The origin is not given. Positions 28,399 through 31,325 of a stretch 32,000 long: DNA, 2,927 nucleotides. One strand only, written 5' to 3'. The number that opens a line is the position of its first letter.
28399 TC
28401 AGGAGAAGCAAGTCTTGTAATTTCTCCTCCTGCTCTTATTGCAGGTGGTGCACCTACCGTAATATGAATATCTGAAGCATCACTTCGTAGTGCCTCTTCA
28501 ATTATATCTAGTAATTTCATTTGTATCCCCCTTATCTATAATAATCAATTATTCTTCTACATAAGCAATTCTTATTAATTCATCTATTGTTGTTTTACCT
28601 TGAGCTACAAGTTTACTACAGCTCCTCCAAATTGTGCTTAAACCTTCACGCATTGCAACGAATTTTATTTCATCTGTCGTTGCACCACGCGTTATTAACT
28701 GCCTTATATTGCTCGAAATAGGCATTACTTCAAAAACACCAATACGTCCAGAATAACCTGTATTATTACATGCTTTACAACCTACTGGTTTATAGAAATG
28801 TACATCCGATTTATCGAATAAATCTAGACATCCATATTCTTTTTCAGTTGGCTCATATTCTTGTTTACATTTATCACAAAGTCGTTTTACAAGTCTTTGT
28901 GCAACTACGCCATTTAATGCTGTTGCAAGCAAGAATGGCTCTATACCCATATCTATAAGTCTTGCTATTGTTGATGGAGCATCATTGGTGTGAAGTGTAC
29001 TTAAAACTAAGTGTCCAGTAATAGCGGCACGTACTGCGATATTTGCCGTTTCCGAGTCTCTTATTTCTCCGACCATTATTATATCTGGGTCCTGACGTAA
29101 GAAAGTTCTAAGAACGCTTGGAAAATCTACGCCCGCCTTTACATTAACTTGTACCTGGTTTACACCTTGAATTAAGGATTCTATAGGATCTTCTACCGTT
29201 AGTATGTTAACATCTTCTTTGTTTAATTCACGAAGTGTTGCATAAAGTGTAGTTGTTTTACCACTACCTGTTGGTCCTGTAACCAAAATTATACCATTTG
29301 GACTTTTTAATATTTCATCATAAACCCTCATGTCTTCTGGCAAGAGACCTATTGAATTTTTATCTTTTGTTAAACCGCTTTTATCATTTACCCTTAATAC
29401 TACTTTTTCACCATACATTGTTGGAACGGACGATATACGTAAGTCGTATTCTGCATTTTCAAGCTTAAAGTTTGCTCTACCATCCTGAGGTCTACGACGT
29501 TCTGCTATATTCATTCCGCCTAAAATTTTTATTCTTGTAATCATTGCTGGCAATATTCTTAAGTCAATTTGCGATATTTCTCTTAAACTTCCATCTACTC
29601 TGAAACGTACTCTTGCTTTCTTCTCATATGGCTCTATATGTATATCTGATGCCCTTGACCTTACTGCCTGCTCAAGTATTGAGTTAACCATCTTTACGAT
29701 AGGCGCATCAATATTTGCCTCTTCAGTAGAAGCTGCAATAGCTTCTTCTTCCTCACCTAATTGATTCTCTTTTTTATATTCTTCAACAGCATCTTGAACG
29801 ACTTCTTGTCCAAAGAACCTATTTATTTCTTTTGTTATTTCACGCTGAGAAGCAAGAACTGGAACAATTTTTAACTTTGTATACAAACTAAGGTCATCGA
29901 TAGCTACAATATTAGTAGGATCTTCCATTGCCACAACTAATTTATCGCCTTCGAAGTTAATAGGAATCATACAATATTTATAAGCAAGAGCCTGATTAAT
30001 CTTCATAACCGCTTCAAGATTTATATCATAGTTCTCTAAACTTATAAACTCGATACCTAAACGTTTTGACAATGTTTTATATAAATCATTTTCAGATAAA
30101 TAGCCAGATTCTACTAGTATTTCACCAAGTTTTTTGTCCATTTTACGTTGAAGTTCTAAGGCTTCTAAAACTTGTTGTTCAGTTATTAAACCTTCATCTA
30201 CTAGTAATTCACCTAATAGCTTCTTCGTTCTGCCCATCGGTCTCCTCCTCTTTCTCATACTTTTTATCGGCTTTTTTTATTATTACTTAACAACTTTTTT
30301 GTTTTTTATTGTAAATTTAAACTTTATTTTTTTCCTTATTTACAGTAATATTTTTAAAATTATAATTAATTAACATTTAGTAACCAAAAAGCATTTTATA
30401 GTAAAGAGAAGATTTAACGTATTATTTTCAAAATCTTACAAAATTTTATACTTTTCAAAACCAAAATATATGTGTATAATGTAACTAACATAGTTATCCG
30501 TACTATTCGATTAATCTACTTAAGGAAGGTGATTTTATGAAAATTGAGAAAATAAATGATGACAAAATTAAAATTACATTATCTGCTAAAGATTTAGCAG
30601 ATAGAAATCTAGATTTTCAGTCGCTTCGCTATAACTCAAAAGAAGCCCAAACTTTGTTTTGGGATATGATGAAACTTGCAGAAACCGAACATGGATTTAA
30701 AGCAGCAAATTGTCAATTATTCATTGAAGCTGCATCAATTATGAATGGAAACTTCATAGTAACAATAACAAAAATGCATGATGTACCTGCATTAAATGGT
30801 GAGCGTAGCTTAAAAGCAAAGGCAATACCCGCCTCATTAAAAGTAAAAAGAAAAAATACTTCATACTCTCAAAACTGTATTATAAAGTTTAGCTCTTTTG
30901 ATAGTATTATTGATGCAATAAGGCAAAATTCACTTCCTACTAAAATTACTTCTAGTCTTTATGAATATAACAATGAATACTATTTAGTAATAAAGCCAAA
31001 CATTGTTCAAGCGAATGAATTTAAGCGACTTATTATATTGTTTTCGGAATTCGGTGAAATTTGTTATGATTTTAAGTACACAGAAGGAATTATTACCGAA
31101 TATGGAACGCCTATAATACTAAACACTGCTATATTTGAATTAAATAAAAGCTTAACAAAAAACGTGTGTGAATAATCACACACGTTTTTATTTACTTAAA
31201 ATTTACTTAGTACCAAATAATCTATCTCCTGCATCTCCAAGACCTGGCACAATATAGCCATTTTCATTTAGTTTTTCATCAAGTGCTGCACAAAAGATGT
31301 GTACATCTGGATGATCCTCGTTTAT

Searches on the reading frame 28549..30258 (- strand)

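Call 53: search_protein_families(library=ncbifam, proteins=[window:28549-30258:-], max_evalue=1e-10)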
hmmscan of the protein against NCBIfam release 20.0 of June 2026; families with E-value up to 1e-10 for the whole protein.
window:28549-30258:- (569 aa): 18 families
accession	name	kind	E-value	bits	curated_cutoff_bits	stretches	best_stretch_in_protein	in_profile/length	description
TIGR02538.1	type_IV_pilB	equivalog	5.7e-189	629.3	675.65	1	15-564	2-561/564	type IV-A pilus assembly ATPase PilB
TIGR02533.1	type_II_gspE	equivalog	9.5e-172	572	630.25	1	87-564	4-485/486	type II secretion system ATPase GspE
NF053534.1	T4PilAsmATPsTfpB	equivalog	1.6e-155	518.8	850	1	38-565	47-582/584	type IV pilus assembly ATPase TfpB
NF007755.0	PRK10436.1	equivalog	1.5e-141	472.2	617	1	89-565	11-459/465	type II secretion system protein GspE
NF041000.1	ATPase_ComGA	equivalog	1.4e-83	280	300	1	193-458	2-266/267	competence type IV pilus ATPase ComGA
TIGR01420.1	pilT_fam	subfamily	1.2e-54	185.8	319.1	1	191-462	2-273/343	PilT/PilU family type 4a pilus ATPase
TIGR02525.1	plasmid_TraJ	equivalog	4e-25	88.6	368.3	1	312-438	141-273/372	plasmid transfer ATPase TraJ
TIGR02524.1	dot_icm_DotB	equivalog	5.2e-21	75.2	463.3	1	319-436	132-258/358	Dot/Icm type IV secretion system ATPase DotB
NF008411.1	PRK11234.1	equivalog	2e-19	69.5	1170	1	12-164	481-632/723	cyclic di-3',5'-guanylate-activated glycosyltransferase NfrB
NF053729.1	c-di-GMP_motif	domain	8.2e-19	67.2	38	1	15-65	2-52/53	cyclic di-GMP-binding domain-containing protein, MshE-related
NF058587.1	archaellum_moto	equivalog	9e-19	67.6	550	1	324-458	278-418/527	archaellum flagellar ATPase motor FlaI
TIGR02782.1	TrbB_P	equivalog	5e-17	62.2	304.55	1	324-435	139-253/303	P-type conjugative transfer ATPase TrbB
TIGR02788.1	VirB11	equivalog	3.7e-15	55.8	249.95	1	324-438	147-266/308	P-type DNA transfer ATPase VirB11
TIGR03819.1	heli_sec_ATPase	hypoth_equivalog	5.9e-15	55.3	373.15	1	281-452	137-315/340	TadA family conjugal transfer-associated ATPase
NF010469.0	PRK13894.1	subfamily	8.6e-15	54.9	508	1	323-435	151-265/320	conjugal transfer ATPase TrbB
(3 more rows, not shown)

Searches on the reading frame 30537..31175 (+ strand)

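Call 84: search_protein_families(library=pfam, proteins=[window:30537-31175:+], max_evalue=0.001)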
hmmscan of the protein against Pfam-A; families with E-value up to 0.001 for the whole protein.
window:30537-31175:+ (212 aa): 1 family
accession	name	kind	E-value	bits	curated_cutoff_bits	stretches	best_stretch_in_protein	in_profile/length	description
PF05389.17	MecA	-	2.9e-42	145.2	22.5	1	1-200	1-219/221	Negative regulator of genetic competence (MecA)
